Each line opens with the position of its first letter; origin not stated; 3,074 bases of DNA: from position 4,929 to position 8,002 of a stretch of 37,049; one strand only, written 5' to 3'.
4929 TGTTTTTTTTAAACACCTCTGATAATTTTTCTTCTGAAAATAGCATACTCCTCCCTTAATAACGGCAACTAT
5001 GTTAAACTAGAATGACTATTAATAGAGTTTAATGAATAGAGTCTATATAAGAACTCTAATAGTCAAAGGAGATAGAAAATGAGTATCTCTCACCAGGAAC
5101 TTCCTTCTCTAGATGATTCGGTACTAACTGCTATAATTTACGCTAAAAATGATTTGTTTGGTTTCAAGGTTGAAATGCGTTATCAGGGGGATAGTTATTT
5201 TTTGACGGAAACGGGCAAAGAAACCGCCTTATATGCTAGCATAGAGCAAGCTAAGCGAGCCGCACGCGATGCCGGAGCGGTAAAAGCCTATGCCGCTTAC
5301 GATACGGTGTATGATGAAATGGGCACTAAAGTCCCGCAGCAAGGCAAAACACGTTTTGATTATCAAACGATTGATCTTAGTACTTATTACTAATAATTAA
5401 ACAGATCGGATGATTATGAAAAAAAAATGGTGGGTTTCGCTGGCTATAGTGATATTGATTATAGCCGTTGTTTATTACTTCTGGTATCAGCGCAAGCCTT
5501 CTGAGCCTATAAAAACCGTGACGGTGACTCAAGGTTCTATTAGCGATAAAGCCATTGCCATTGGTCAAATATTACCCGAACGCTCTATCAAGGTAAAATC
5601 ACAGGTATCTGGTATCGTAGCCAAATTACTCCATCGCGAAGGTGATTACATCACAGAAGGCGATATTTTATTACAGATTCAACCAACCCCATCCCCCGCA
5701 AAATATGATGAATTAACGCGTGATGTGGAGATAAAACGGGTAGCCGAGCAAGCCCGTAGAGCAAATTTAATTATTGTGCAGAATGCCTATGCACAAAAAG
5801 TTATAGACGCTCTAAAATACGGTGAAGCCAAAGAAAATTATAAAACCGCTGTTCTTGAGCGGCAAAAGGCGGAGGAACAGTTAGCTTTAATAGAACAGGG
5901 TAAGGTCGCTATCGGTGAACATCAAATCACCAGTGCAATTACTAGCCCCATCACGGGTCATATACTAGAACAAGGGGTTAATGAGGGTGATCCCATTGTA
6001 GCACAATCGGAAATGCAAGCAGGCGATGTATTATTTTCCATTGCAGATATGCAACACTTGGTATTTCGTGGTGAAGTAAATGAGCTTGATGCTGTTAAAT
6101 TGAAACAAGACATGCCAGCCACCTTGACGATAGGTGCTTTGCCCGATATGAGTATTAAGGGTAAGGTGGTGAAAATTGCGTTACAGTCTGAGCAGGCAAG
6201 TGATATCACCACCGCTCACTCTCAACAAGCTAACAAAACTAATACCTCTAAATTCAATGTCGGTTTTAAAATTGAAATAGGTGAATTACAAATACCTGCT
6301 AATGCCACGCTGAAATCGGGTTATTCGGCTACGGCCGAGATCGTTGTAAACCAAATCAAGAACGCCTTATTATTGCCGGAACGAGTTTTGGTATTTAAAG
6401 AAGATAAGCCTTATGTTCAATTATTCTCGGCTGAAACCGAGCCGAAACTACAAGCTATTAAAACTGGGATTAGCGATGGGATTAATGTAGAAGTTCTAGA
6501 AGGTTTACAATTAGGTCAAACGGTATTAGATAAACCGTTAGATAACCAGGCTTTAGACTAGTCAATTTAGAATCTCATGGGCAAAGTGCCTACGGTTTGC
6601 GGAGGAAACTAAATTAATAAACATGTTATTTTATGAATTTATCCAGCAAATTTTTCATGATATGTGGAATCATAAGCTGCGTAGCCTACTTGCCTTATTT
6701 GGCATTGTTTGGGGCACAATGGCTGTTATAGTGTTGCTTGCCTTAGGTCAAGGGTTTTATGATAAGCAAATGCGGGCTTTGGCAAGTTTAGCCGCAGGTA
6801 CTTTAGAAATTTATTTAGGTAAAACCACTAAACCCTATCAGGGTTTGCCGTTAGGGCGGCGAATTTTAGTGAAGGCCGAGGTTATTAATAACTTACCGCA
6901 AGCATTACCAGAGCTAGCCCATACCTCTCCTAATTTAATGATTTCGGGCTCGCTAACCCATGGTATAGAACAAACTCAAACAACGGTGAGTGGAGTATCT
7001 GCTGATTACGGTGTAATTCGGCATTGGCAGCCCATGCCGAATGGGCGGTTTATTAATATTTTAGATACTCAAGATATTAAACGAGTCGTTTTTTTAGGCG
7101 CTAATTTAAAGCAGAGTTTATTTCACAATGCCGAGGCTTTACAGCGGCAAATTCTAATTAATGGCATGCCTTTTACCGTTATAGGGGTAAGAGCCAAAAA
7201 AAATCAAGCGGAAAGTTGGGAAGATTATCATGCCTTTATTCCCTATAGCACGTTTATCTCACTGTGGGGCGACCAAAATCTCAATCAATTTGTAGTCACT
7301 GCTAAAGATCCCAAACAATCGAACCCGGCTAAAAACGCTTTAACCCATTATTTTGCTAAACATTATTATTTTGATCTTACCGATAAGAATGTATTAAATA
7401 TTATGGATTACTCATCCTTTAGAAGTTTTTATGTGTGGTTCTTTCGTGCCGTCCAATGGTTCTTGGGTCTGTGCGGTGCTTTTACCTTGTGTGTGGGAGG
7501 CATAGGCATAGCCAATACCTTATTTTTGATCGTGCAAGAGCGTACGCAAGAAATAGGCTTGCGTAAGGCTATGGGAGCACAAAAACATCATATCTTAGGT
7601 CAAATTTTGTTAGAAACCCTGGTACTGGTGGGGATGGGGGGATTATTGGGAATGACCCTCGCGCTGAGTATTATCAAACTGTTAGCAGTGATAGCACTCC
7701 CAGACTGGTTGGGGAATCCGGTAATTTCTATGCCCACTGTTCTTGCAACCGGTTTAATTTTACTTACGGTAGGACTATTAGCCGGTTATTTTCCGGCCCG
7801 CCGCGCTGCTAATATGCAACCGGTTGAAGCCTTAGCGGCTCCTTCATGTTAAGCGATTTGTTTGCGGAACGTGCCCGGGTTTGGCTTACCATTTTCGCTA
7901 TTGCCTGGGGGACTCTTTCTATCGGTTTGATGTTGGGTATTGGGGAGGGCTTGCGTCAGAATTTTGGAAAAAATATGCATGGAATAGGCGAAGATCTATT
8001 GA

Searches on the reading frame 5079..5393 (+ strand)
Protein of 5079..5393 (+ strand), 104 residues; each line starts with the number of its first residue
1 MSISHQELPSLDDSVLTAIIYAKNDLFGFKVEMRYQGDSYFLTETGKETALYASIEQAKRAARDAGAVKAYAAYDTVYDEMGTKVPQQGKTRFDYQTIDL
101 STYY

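Call 6: search_protein_families(library=pfam, proteins=[window:5079-5393:+], max_evalue=0.01)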
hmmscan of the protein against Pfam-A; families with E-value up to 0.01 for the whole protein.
window:5079-5393:+ (104 aa): 1 family
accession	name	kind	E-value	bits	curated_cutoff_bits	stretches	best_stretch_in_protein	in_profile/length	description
PF20090.4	DUF6482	-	7.2e-05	23.1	23.5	1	1-84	1-82/101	Family of unknown function (DUF6482)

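Call 7: search_protein_families(library=ncbifam, proteins=[window:5079-5393:+], max_evalue=1)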
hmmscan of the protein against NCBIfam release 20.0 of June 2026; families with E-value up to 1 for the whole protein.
window:5079-5393:+ (104 aa): 0 families

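Call 25: find_related_loci(query=A3, collection=genome_contigs, flank=10000)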
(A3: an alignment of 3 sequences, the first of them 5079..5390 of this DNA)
Query A3 (104 aa) in genome_contigs; peptide patterns used: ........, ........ (x = any residue, [..] = any of these).
40 stretches matched a pattern, but none encodes a relative of the query by tblastn (E <= 1e-3).

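Call 27: find_homologous_proteins(query=window:5079-5390:+, max_evalue=0.001)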
Query window:5079-5390:+ (104 aa): 10 proteins with E <= 0.001 among 13 candidates.
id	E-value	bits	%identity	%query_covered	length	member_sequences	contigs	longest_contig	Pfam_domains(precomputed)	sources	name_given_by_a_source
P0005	7.2e-61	220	100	100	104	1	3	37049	-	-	-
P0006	2.4e-49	183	85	100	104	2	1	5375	PF20090.5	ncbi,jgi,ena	-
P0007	5.2e-47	176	82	100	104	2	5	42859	-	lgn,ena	-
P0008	4.8e-46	173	79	100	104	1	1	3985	-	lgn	-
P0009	7.6e-44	166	76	100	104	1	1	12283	-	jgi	jgi:hypothetical protein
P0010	2.3e-40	154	72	100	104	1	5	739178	-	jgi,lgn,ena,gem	-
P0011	2.8e-38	148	67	100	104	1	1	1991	-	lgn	-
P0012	2.4e-37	145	68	100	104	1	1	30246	-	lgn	-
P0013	4.6e-37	144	67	100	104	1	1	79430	-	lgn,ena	-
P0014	3.0e-32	128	62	100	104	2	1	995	-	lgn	-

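Call 29: find_encoding_contigs(protein=P0007, flank=10000, max_places=2)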
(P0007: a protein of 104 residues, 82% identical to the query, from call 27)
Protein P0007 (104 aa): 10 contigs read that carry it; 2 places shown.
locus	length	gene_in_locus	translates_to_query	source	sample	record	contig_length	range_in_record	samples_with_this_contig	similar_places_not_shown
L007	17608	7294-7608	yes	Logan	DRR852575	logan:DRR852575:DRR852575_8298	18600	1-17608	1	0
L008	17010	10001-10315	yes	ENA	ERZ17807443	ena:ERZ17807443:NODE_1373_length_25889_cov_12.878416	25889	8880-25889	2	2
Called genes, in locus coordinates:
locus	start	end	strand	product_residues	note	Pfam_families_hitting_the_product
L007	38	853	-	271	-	PF03330:DPBB_1, PF05036:SPOR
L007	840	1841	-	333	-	PF13406:SLT_2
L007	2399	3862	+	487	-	PF13699:eCIS_core, PF13930:Endonuclea_NS_2 (faint)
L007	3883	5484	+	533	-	PF02636:Methyltransf_28 (weak), PF13174:TPR_6 (faint), PF13176:TPR_7 (faint), PF13181:TPR_8 (faint), PF13414:TPR_11 (faint), PF13424:TPR_12 (weak), PF00515:TPR_1, PF07719:TPR_2 (weak)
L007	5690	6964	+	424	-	PF00805:Pentapeptide, PF13599:Pentapeptide_4, PF00805:Pentapeptide, PF13599:Pentapeptide_4, PF00805:Pentapeptide, PF13599:Pentapeptide_4, PF00805:Pentapeptide, PF13599:Pentapeptide_4, +4 more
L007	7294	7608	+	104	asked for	-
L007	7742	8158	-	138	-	-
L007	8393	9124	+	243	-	PF01113:DapB_N, PF05173:DapB_C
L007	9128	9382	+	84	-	PF02609:Exonuc_VII_S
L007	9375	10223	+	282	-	PF00348:polyprenyl_synt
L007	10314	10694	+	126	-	PF16137:DUF4845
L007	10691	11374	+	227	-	PF14622:Ribonucleas_3_3, PF00636:Ribonuclease_3, PF00035:dsrm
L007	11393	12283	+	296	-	PF00350:Dynamin_N (faint), PF01926:MMR_HSR1, PF02421:FeoB_N, PF03193:RsgA_GTPase (faint), PF04548:AIG1 (faint), PF00009:GTP_EFTU (weak), PF07650:KH_2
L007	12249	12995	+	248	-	PF11967:RecO_N, PF02565:RecO_C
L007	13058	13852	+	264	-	PF00106:adh_short, PF08659:KR (weak), PF23441:SDR (weak), PF13561:adh_short_C2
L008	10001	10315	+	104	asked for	-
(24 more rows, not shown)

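Call 30: find_encoding_contigs(protein=P0010, flank=10000, max_places=2)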
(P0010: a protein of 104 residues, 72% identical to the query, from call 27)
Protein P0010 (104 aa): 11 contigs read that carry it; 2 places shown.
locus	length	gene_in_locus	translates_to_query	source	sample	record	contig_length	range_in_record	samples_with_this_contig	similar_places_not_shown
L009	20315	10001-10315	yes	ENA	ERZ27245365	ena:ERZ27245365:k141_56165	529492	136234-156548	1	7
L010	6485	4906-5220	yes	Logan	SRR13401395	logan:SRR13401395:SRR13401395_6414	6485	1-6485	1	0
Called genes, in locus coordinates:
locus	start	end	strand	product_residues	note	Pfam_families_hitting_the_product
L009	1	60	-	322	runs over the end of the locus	PF00348:polyprenyl_synt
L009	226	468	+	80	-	PF01197:Ribosomal_L31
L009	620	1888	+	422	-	PF07690:MFS_1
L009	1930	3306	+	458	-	PF01554:MatE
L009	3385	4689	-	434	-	PF12937:F-box-like (weak)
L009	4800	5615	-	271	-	PF03330:DPBB_1, PF05036:SPOR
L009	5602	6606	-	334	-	PF13406:SLT_2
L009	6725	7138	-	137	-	PF07963:N_methyl (weak), PF16732:ComP_DUS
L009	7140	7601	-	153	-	-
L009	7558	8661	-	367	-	PF14341:PilX_N (faint)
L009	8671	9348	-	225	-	PF27121:PpdB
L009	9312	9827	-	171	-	PF12019:GspH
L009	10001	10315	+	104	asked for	-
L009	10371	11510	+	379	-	PF25984:BSH_YknX (faint), PF00364:Biotin_lipoyl (faint), PF25917:BSH_RND, PF25973:BSH_CzcB (weak), PF25990:Beta-barrel_YknX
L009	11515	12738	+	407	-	PF12704:MacB_PCD, PF02687:FtsX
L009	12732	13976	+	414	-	PF12704:MacB_PCD, PF02687:FtsX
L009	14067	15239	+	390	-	PF01474:DAHP_synth_2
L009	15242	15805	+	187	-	PF02834:LigT_PEase, PF13563:2_5_RNA_ligase2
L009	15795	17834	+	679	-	PF03190:Thioredox_DsbH, PF13899:Thioredoxin_7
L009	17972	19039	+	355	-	-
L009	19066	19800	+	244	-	PF01113:DapB_N, PF05173:DapB_C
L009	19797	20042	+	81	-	PF02609:Exonuc_VII_S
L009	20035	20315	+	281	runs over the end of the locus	PF00348:polyprenyl_synt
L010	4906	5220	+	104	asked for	-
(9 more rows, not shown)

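Call 31: find_encoding_contigs(protein=P0013, flank=10000, max_places=2)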
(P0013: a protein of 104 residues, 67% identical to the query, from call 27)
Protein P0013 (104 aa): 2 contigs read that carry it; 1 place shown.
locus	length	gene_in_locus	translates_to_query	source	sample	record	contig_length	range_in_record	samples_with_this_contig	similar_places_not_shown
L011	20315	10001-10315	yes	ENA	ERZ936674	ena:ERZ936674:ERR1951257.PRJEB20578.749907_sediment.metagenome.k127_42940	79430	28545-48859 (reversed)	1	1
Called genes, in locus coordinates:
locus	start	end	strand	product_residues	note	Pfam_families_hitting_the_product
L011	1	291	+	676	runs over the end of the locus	PF03169:OPT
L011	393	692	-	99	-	-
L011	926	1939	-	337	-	PF00348:polyprenyl_synt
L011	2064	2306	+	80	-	PF01197:Ribosomal_L31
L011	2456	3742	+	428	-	PF07690:MFS_1, PF03137:OATP (weak)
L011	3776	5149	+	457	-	PF01554:MatE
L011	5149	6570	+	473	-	PF01554:MatE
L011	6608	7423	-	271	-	PF03330:DPBB_1, PF05036:SPOR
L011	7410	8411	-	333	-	PF13406:SLT_2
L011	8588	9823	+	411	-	PF00817:IMS, PF21999:IMS_HHH_1 (weak), PF11799:IMS_C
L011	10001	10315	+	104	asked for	-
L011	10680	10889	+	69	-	-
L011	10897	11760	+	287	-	PF12704:MacB_PCD, PF02687:FtsX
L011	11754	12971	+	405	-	PF12704:MacB_PCD, PF02687:FtsX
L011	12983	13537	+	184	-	PF02834:LigT_PEase, PF13563:2_5_RNA_ligase2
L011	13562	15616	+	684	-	PF03190:Thioredox_DsbH, PF13899:Thioredoxin_7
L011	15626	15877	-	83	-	-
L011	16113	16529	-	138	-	-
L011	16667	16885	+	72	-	-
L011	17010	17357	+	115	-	PF01402:RHH_1 (weak)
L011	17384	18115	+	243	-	PF01113:DapB_N, PF05173:DapB_C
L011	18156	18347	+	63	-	PF04255:DUF433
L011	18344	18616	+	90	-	PF18480:DUF5615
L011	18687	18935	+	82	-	PF02609:Exonuc_VII_S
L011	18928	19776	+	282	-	PF00348:polyprenyl_synt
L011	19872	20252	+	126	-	PF16137:DUF4845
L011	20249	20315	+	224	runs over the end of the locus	PF14622:Ribonucleas_3_3, PF00636:Ribonuclease_3, PF00035:dsrm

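Call 49: find_encoding_contigs(protein=P0008, flank=10000, max_places=2)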
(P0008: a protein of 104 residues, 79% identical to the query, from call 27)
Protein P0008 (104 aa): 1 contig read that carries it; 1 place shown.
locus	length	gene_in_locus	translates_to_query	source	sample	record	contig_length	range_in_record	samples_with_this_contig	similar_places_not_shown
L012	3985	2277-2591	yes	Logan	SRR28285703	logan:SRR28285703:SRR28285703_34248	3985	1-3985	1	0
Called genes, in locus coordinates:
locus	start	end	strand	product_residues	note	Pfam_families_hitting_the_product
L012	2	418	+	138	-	?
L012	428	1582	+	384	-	PF14341:PilX_N (weak)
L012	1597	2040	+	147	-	PF07963:N_methyl (faint)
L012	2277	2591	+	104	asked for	-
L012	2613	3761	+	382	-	PF25919:BSH_CusB (faint), PF00364:Biotin_lipoyl (faint), PF25917:BSH_RND, PF25973:BSH_CzcB (weak), PF25990:Beta-barrel_YknX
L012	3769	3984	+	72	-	?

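Call 50: find_encoding_contigs(protein=P0009, flank=10000, max_places=2)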
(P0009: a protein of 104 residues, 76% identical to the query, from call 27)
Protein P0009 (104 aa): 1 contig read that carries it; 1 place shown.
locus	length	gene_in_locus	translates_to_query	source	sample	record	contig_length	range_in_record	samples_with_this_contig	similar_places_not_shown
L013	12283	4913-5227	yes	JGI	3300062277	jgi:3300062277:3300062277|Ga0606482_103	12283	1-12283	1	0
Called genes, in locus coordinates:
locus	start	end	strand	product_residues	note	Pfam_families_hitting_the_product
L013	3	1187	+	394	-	?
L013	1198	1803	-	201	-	PF08939:Bles03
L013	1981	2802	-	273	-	PF03330:DPBB_1, PF05036:SPOR (weak)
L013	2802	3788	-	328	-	PF13406:SLT_2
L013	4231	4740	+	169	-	-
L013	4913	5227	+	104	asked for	-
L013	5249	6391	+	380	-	PF25917:BSH_RND, PF25973:BSH_CzcB (weak), PF25990:Beta-barrel_YknX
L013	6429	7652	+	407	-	PF12704:MacB_PCD, PF02687:FtsX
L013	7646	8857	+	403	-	PF12704:MacB_PCD, PF02687:FtsX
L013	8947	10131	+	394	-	PF01474:DAHP_synth_2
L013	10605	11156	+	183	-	PF02834:LigT_PEase (weak)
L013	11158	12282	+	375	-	?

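Call 51: find_encoding_contigs(protein=P0012, flank=10000, max_places=2)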
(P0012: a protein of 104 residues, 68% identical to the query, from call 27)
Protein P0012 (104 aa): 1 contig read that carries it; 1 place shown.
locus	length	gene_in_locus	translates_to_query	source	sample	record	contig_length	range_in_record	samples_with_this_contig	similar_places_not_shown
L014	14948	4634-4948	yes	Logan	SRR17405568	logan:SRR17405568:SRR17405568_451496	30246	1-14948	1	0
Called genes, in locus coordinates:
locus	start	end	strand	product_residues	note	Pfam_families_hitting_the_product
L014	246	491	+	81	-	PF01197:Ribosomal_L31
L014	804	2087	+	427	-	PF07690:MFS_1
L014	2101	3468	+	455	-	PF01554:MatE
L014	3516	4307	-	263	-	PF03330:DPBB_1, PF05036:SPOR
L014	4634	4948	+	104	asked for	-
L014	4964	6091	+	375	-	PF00364:Biotin_lipoyl (faint), PF25917:BSH_RND, PF25919:BSH_CusB (faint), PF25973:BSH_CzcB (weak), PF25990:Beta-barrel_YknX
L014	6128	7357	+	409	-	PF12704:MacB_PCD, PF02687:FtsX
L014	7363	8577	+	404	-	PF12704:MacB_PCD, PF02687:FtsX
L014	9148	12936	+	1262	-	PF00270:DEAD (weak), PF07517:SecA_DEAD (weak), PF00271:Helicase_C (weak), PF21090:P-loop_SecA (weak)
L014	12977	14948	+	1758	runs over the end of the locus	-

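Call 67: predict_structure(alignment_id=A4)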
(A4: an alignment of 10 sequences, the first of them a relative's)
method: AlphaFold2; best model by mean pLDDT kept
length: 104 residues; sequences in the alignment: 10
mean_pLDDT: 68.3   pTM: 0.62
mean pLDDT of the five models: 68.3, 66.2, 64.5, 64.2, 63.9
residues with pLDDT >= 90: 0; 70-90: 54; 50-70: 38; < 50: 12
segments of 3 or more residues with pLDDT < 50: 1-7, 44-48
pLDDT, mean of each block of 10 residues (from residue 1): 45 78 66 81 55 77 84 70 56 74 61
secondary structure, 60 per line:
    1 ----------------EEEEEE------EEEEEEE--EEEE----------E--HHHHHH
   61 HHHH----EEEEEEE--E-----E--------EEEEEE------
elements in order: E17-22 E29-35 E38-41 H55-64 E69-75 E93-98

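Call 70: fold_search(model_id=the predicted structure, library=pdb)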
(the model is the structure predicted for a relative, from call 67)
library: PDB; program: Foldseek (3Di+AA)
matches with E <= 10: 590; with E <= 0.001: 0
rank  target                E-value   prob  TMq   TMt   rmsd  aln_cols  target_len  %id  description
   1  1wn9                  3.8e-01  0.28  0.37  0.32   7.1       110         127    9  Crystal structure of the hypothetical protein TT1805 from Thermus thermophillus HB8 (released 2005-01-28)
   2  3hrg                  4.6e-01  0.21  0.24  0.11   6.8        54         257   18  Crystal structure of Bacteroides thetaiotaomicron BT_3980, protein with actin-like ATPase fold and unknown function (NP_ (released 2009-06-23)
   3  9muq                  6.3e-01  0.13  0.28  0.28  12.0        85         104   10  Crystal structure of unbound N-SH2 domain of SHP2 (1AYD conditions) (released 2026-01-07)
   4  8i9x_Lk               6.7e-01  0.35  0.30  0.38   4.0        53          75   13  Cryo-EM structure of a Chaetomium thermophilum pre-60S ribosomal subunit - Ytm1-1 (released 2023-05-17)
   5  6n9a_B                7.1e-01  0.18  0.21  0.11   5.4        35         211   11  Crystal Structure of Thermotoga maritima threonylcarbamoyladenosine biosynthesis complex TsaB2D2E2 bound to ATP and ca (released 2019-05-22)
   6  3obw                  7.1e-01  0.13  0.23  0.09   8.3        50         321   16  Crystal structure of two archaeal Pelotas reveal inter-domain structural plasticity (released 2010-09-01)
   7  8v9j_z                7.1e-01  0.08  0.19  0.06  10.8        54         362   11  Cryo-EM structure of the Mycobacterium smegmatis 70S ribosome in complex with hibernation factor Msmeg1130 (Balon) (St (released 2024-02-07)
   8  6s84_C                8.1e-01  0.16  0.20  0.11   5.4        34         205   12  TsaBDE complex from Thermotoga maritima (released 2019-07-17)
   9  2z1i_A                9.2e-01  0.21  0.29  0.21   6.4        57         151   16  Crystal structure of E.coli RNase HI surface charged mutant(Q4R/T40E/Q72H/Q76K/Q80E/T92K/Q105K/Q113R/Q115K) (released 2007-11-13)
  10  8hku_ARF1             9.2e-01  0.14  0.23  0.11  12.8        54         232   11  Cryo-EM Structures and Translocation Mechanism of Crenarchaeota Ribosome (released 2023-08-16)
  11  5lzu_ii               9.8e-01  0.12  0.24  0.06  13.5        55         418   16  Structure of the mammalian ribosomal termination complex with accommodated eRF1 (released 2016-11-30)
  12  6e0i                  9.8e-01  0.09  0.22  0.06   6.9        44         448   11  Crystal structure of Glucokinase in complex with compound 72 (released 2019-07-10)
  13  6s84_F                1.0e+00  0.15  0.20  0.11   5.5        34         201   12  TsaBDE complex from Thermotoga maritima (released 2019-07-17)
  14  1wsi_D                1.1e+00  0.13  0.30  0.22   7.4        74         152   15  Crystal structure of E.coli RNase HI active site mutant (E48A/K87A/D134N) (released 2004-11-23)
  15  3vev                  1.1e+00  0.11  0.31  0.10   5.0        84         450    7  Glucokinase in complex with an activator and glucose (released 2012-02-08)
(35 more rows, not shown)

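Call 88: search_protein_families(library=phrogs, proteins=[window:5079-5393:+], max_evalue=0.01)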
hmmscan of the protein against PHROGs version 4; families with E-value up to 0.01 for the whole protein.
window:5079-5393:+ (104 aa): 0 families

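Call 89: search_protein_families(library=padloc, proteins=[window:5079-5393:+], max_evalue=0.01)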
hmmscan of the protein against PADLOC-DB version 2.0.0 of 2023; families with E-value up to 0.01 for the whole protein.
window:5079-5393:+ (104 aa): 0 families

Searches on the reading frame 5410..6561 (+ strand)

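Call 6: search_protein_families(library=pfam, proteins=[window:5410-6561:+], max_evalue=0.01)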
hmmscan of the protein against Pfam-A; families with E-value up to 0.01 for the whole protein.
window:5410-6561:+ (383 aa): 4 families
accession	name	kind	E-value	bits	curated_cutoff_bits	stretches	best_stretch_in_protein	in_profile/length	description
PF16576.10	HlyD_D23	-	1.8e-15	57.3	30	2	145-269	77-197/214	Barrel-sandwich domain of CusB or HlyD membrane-fusion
PF13437.12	HlyD_3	-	3.7e-15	57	22.2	2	177-261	2-81/106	HlyD family secretion protein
PF13533.13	Biotin_lipoyl_2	-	3.3e-06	27.2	29.8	1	60-90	1-31/32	Biotin-lipoyl like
PF00364.28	Biotin_lipoyl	-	0.00019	21.7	22.1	1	60-90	43-73/73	Biotin-requiring enzyme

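Call 7: search_protein_families(library=ncbifam, proteins=[window:5410-6561:+], max_evalue=1)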
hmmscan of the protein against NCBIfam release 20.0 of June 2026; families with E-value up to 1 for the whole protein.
window:5410-6561:+ (383 aa): 23 families
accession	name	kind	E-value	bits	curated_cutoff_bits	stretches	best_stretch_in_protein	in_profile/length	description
TIGR01730.1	RND_mfp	subfamily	2.1e-25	89.4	94.9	1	35-373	2-306/322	efflux RND transporter periplasmic adaptor subunit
NF008606.0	PRK11578.1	equivalog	2.1e-20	73.2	342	1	4-373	8-361/371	macrolide transporter subunit MacA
TIGR00999.1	8a0102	subfamily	1.7e-13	50.3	319.3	2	78-290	1-201/271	CzcB/NccB family metal efflux transporter periplasmic adaptor subunit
TIGR00998.1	8a0101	subfamily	3.1e-12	46.1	390.8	2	4-163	1-145/334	EmrA/EmrK family multidrug efflux transporter periplasmic adaptor subunit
NF033138.2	RND-peri-MexC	equivalog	4.3e-10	39.3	625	1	31-201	35-197/375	MexC family multidrug efflux RND transporter periplasmic adaptor subunit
TIGR01843.1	type_I_hlyD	subfamily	7.4e-09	35.1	208.65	1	43-113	26-97/422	HlyD family type I secretion periplasmic adaptor subunit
NF045904.1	RND-peri-MexE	equivalog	1.3e-08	34.1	714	1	29-198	33-195/390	multidrug efflux RND transporter periplasmic adaptor subunit MexE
NF011604.1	PRK15030.1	equivalog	3.1e-08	33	765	1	57-234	63-229/397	multidrug efflux RND transporter periplasmic adaptor subunit AcrA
NF007362.0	PRK09859.1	equivalog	3.7e-08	32.9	738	1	35-194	37-189/385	multidrug transporter subunit MdtE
NF033834.1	RND_adapt_MexA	exception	1.9e-07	30.6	750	1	54-194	58-177/373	multidrug efflux RND transporter periplasmic adaptor subunit MexA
NF008589.1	PRK11556.1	equivalog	3.2e-07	29.6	391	1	30-378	55-377/392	MdtA/MuxA family multidrug efflux RND transporter periplasmic adaptor subunit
NF038010.1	ABC_adapt_DarC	equivalog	4.1e-07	29.1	450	2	286-378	312-406/417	darobactin export ABC transporter periplasmic adaptor subunit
NF007785.0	PRK10476.1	equivalog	2.4e-06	26.6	376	1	9-153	14-141/347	multidrug transporter subunit MdtN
NF006079.0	PRK08225.1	equivalog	7.1e-06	26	95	1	60-91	39-70/70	acetyl-CoA carboxylase biotin carboxyl carrier protein subunit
NF011715.0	PRK15136.1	equivalog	7.4e-06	24.8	563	1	5-134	21-131/390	multidrug efflux MFS transporter periplasmic adaptor subunit EmrA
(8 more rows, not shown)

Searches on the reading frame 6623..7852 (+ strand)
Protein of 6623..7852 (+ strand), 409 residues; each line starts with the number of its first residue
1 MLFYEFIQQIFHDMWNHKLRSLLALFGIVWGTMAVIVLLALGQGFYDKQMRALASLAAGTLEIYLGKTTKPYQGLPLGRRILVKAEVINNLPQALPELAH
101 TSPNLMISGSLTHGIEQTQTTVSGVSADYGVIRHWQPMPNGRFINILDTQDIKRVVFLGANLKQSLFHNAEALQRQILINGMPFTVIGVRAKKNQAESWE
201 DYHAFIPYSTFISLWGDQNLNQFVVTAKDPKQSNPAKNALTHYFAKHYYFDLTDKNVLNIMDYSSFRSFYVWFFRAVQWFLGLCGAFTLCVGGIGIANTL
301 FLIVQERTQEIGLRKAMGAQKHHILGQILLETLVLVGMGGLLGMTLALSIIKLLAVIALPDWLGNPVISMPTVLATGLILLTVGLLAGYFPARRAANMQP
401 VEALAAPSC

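Call 6: search_protein_families(library=pfam, proteins=[window:6623-7852:+], max_evalue=0.01)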
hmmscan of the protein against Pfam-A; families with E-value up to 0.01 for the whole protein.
window:6623-7852:+ (409 aa): 2 families
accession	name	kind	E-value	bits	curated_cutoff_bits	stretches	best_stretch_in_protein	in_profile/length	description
PF12704.14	MacB_PCD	-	2.4e-30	106.8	27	1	21-242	1-206/207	MacB-like periplasmic core domain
PF02687.27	FtsX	-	6.7e-18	65.3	25.5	1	285-400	4-120/120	FtsX-like permease C-terminal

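Call 7: search_protein_families(library=ncbifam, proteins=[window:6623-7852:+], max_evalue=1)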
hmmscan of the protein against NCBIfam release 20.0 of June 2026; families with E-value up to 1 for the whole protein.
window:6623-7852:+ (409 aa): 11 families
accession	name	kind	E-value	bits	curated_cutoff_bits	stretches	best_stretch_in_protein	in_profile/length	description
NF007826.0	PRK10535.1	equivalog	5.6e-50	170.3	966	1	5-405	256-646/648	macrolide ABC transporter ATP-binding protein/permease MacB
TIGR03434.1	ADOP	subfamily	1.6e-31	109.3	622.3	1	101-404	507-800/803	ADOP family duplicated permease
TIGR02212.1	lolCE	equivalog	9.8e-12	44.5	362.45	1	19-405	22-409/411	lipoprotein-releasing ABC transporter permease subunit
NF008076.0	PRK10814.1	exception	2.5e-06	26.8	473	1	273-404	256-396/399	lipoprotein-releasing ABC transporter permease subunit LolC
TIGR01185.1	devC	equivalog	7.2e-06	25.2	290.35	1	254-353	234-333/380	ABC transporter permease DevC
NF008357.0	PRK11146.1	exception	5.3e-05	22.2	439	1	264-405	252-412/414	lipoprotein-releasing ABC transporter permease subunit LolE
NF038346.1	FtsX_actino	exception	0.00036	20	250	1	255-387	157-293/308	permease-like cell division protein FtsX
TIGR02213.1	lolE_release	exception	0.0005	19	540.35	1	264-405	249-409/411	lipoprotein-releasing ABC transporter permease subunit LolE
NF041854.1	ABC_perm_YbbP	equivalog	0.019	12.9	999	1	277-404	240-368/806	putative ABC transporter permease subunit YbbP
NF038347.1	FtsX_Gpos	exception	0.12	11.7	225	1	286-389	176-284/296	permease-like cell division protein FtsX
TIGR00439.2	FtsX_Gneg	equivalog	0.27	10.4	255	1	293-392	182-283/292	permease-like cell division protein FtsX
